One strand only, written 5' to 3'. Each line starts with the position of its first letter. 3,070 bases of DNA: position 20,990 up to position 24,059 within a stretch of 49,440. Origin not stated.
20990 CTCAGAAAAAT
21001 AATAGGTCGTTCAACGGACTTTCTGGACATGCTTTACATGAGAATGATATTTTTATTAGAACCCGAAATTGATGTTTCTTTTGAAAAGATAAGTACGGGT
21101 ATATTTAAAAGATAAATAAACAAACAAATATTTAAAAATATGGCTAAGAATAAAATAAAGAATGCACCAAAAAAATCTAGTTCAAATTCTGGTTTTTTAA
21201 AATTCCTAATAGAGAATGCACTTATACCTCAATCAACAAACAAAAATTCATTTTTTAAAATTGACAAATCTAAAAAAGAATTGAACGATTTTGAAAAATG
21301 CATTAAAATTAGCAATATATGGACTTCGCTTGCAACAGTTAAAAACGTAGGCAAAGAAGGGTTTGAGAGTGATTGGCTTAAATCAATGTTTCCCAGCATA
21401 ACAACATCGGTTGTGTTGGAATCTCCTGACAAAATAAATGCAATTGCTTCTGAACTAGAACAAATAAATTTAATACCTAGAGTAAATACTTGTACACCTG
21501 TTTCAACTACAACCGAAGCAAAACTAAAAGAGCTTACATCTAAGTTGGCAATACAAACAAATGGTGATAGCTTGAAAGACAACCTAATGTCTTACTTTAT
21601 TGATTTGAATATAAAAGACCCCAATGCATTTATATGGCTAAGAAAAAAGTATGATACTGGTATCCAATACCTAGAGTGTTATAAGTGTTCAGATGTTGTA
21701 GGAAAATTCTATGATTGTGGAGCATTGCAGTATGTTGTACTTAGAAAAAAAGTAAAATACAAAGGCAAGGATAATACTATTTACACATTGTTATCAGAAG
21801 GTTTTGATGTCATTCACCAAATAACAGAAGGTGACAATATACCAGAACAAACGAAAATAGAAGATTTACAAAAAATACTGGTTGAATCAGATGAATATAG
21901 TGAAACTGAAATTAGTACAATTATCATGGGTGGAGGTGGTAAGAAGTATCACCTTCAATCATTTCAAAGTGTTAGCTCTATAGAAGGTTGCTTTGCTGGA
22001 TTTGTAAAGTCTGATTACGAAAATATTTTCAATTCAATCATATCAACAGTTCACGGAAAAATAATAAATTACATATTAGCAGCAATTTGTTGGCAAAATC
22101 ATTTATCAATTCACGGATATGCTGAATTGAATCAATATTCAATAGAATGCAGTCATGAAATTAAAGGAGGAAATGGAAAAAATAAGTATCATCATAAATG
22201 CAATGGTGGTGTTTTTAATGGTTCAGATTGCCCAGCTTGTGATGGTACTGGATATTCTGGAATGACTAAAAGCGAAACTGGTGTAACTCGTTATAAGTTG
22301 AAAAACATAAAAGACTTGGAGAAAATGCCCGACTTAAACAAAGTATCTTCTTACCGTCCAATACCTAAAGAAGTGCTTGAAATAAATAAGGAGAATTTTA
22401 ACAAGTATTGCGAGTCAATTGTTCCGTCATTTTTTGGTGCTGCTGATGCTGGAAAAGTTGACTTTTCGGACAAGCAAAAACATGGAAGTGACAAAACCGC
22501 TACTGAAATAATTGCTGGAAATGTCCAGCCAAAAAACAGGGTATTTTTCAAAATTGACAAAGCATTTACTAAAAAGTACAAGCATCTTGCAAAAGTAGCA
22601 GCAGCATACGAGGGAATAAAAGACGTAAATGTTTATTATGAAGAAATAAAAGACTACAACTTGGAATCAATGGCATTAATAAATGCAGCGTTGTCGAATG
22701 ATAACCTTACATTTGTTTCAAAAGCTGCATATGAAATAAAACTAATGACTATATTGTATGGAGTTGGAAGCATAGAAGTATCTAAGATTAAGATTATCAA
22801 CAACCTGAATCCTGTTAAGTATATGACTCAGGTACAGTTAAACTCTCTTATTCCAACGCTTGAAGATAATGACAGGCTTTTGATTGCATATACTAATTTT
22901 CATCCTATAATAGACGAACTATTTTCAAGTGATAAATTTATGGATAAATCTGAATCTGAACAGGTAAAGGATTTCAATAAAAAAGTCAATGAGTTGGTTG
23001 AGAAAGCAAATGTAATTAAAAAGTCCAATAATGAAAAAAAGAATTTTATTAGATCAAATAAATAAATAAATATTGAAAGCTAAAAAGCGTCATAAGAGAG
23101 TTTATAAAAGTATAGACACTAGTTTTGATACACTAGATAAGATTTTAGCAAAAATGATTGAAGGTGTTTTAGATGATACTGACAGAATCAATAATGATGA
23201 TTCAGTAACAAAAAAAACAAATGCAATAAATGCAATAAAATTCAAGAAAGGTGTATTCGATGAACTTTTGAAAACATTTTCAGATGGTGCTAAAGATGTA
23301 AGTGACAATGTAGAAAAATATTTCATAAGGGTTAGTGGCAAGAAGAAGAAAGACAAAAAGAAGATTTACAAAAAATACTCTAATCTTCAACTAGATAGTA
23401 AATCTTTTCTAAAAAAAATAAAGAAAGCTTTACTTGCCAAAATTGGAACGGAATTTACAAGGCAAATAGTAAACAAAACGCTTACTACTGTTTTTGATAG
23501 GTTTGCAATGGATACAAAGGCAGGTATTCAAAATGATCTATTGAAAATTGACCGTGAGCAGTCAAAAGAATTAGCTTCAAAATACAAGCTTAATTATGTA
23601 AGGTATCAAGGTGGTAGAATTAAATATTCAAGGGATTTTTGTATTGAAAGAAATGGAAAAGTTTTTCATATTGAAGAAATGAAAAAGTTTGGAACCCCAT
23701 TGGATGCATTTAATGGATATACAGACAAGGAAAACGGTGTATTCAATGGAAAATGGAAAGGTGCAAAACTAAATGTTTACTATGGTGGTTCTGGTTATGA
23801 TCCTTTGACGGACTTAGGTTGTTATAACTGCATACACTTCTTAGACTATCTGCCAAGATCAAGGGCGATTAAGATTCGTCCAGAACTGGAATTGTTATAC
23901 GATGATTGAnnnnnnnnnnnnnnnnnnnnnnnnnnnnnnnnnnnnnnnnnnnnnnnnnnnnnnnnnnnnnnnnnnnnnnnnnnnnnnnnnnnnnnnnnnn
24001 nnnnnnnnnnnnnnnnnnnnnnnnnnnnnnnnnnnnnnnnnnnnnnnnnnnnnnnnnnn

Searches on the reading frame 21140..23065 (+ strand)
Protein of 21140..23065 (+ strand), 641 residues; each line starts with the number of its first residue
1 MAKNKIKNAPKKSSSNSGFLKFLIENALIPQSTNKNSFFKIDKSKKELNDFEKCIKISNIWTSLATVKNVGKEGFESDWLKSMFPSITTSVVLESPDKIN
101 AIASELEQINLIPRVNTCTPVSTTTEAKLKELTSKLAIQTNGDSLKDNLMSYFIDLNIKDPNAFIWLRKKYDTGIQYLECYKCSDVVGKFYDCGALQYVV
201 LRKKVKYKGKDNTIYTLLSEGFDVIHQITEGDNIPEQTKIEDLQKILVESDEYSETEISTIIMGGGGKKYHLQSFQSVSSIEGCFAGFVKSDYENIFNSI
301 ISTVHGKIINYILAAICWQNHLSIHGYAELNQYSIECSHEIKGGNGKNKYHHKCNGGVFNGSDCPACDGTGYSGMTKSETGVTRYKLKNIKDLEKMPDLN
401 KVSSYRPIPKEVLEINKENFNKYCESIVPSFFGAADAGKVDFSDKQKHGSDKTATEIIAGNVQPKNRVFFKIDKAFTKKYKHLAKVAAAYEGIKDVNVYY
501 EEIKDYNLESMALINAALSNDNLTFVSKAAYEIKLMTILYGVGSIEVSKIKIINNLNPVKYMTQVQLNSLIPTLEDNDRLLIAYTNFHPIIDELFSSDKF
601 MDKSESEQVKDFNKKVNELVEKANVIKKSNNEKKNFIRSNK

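Call 10: search_protein_families(library=phrogs, proteins=[window:21140-23065:+], max_evalue=0.001)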
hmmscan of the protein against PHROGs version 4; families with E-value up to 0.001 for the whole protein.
window:21140-23065:+ (641 aa): 0 families

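Call 13: search_protein_families(library=pfam, proteins=[window:21140-23065:+], max_evalue=0.01)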
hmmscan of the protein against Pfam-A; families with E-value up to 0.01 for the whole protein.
window:21140-23065:+ (641 aa): 0 families

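Call 63: search_dna_similar(query=window:21140-23065:+, collection=phages, mode=protein, max_evalue=0.001, max_rows=12)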
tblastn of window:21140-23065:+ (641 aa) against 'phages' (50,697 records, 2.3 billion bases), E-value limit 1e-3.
No match.

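Call 100: search_solved_structures(query=window:21140-23065:+, max_evalue=10)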
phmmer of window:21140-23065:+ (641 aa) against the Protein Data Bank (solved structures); distinct sequences matched with E-value up to 10: 1.
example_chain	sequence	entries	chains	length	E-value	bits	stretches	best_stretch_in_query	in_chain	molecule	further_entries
2z51_A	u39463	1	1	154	0.029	16.1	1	346-441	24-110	NifU-like protein 2, chloroplast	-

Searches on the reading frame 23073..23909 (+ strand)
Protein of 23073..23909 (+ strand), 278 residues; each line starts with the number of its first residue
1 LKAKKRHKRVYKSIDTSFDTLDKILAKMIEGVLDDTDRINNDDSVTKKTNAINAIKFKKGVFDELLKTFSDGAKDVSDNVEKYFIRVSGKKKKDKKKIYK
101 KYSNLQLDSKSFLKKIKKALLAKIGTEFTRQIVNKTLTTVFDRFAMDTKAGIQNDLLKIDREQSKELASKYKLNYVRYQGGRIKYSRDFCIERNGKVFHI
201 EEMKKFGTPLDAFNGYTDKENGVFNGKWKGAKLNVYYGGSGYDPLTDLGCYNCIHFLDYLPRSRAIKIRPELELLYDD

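Call 10: search_protein_families(library=phrogs, proteins=[window:23073-23909:+], max_evalue=0.001)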
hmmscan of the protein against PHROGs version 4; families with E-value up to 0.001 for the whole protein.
window:23073-23909:+ (278 aa): 0 families

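Call 13: search_protein_families(library=pfam, proteins=[window:23073-23909:+], max_evalue=0.01)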
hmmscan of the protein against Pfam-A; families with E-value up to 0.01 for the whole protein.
window:23073-23909:+ (278 aa): 1 family
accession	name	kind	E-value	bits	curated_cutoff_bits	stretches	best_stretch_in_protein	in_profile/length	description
PF22340.1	TubZ_C_3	-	0.0056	17.1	27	0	197-222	55-81/88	Tubulin-like protein TubZ, C-terminal domain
